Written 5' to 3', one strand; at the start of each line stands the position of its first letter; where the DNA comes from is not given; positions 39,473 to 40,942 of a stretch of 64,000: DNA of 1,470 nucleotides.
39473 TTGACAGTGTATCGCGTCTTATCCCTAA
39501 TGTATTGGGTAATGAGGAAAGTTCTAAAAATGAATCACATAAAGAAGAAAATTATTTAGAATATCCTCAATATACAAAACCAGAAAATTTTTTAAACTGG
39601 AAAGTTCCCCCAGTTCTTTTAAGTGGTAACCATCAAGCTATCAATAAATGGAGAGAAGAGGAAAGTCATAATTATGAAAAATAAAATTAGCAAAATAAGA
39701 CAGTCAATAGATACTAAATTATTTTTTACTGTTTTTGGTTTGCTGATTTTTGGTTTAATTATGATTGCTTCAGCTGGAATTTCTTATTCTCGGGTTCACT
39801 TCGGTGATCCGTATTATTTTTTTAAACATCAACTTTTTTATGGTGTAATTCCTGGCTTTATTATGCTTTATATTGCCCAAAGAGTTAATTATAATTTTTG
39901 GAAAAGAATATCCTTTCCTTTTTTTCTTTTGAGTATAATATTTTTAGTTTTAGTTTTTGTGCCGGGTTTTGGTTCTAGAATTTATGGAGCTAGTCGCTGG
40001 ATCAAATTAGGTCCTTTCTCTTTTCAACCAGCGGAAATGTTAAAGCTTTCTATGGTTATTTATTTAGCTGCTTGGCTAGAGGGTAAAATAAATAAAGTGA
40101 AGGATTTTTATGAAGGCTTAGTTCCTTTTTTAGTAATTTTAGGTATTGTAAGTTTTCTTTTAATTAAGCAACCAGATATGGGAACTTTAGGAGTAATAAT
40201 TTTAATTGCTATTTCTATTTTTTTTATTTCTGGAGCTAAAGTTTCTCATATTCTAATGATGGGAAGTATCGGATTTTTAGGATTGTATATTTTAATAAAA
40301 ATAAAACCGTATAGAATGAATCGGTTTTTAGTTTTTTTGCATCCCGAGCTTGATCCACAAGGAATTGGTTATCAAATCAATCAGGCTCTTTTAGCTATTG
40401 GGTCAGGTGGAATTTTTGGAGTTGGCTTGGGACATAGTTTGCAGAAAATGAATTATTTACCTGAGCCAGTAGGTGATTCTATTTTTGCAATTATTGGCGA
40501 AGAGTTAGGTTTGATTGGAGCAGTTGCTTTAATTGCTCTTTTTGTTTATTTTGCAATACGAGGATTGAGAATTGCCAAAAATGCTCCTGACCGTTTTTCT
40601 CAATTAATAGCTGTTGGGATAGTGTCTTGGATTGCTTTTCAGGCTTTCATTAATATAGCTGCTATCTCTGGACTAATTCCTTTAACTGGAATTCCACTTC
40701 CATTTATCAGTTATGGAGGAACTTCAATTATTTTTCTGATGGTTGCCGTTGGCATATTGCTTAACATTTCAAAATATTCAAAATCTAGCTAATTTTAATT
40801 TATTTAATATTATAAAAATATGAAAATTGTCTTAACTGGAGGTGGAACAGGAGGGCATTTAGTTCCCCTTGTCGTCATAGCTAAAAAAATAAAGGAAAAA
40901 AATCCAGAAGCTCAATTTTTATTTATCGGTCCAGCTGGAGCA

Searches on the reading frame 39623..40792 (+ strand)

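Call 12: search_protein_families(library=pfam, proteins=[window:39623-40792:+], max_evalue=0.01)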
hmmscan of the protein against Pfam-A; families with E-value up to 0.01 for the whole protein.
window:39623-40792:+ (389 aa): 1 family
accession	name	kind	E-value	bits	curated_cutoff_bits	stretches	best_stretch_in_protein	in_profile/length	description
PF01098.24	FTSW_RODA_SPOVE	-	9e-109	364.1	26.4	1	33-387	3-355/356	Cell cycle protein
